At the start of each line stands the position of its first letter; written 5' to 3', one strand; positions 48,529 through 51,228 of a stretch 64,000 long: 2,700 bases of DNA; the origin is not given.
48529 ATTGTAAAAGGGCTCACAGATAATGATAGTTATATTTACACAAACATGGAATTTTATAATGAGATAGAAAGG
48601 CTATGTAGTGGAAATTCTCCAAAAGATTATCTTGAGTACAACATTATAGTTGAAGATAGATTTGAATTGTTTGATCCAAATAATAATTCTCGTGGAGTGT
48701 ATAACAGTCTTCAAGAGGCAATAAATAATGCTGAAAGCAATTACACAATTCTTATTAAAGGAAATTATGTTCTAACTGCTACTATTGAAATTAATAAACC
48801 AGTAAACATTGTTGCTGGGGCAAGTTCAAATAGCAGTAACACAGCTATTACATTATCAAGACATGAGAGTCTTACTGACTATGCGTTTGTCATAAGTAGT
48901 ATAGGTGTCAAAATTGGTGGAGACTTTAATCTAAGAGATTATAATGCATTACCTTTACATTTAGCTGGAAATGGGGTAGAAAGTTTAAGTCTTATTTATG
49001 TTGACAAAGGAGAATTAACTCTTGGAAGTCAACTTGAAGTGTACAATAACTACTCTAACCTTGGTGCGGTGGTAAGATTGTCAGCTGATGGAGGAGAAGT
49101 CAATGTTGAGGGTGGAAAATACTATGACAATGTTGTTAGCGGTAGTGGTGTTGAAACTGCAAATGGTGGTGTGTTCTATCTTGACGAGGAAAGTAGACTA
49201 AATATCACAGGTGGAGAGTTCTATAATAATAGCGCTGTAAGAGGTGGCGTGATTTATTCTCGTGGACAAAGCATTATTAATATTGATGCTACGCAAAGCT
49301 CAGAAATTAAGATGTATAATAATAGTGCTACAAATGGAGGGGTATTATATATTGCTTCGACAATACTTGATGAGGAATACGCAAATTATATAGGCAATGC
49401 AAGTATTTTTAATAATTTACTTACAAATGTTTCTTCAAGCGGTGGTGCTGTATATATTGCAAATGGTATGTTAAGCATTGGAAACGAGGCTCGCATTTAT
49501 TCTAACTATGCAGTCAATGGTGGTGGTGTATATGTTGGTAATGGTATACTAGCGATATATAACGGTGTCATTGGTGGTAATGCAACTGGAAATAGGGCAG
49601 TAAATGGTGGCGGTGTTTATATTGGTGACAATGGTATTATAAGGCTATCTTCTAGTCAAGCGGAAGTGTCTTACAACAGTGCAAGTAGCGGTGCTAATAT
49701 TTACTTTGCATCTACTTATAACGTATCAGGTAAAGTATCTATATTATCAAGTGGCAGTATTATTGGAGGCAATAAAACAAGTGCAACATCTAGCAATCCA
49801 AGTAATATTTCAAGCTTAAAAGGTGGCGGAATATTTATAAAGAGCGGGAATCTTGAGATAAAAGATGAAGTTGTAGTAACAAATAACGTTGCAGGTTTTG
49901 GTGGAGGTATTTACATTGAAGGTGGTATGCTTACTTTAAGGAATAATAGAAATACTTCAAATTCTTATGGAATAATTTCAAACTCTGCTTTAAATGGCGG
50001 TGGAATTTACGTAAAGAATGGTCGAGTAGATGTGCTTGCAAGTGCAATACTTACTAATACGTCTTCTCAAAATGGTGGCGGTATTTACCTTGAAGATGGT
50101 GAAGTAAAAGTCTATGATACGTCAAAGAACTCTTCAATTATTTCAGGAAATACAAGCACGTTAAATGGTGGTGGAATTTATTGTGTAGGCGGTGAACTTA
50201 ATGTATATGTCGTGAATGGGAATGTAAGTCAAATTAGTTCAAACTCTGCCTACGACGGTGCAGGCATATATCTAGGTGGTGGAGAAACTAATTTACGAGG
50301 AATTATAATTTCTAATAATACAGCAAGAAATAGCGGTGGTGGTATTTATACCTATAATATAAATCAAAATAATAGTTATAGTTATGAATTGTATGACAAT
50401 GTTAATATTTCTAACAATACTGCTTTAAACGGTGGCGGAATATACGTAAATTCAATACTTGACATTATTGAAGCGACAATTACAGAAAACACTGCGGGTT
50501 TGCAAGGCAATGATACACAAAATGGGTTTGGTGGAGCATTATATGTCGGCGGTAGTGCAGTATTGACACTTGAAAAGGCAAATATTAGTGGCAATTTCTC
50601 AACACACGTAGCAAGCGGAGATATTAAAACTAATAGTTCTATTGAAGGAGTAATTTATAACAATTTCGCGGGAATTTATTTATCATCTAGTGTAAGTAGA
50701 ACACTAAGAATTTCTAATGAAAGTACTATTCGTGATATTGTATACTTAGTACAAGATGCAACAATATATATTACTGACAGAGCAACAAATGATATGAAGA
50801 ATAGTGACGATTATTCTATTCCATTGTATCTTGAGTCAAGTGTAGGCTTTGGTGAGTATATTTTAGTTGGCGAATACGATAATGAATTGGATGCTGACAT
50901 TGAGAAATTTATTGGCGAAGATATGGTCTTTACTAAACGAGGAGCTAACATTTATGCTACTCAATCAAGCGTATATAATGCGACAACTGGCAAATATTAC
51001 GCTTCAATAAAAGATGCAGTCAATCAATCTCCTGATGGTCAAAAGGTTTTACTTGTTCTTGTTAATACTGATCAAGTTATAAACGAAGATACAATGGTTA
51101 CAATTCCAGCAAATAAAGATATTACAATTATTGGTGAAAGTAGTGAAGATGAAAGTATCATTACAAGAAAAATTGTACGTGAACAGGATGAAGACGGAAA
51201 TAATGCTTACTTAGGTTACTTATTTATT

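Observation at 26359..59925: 33.6-kb gene for an 11,188-aa modular surface filament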

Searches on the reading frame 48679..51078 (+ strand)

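Call 73: search_protein_families(library=ncbifam, proteins=[window:48679-51078:+], max_evalue=0.001)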
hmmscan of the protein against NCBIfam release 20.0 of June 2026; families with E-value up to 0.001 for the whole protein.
window:48679-51078:+ (800 aa): 1 family
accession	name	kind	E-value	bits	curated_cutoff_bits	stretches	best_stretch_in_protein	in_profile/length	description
TIGR01376.1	POMP_repeat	repeat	0.00032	20.4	15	0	489-503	8-22/28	polymorphic outer membrane protein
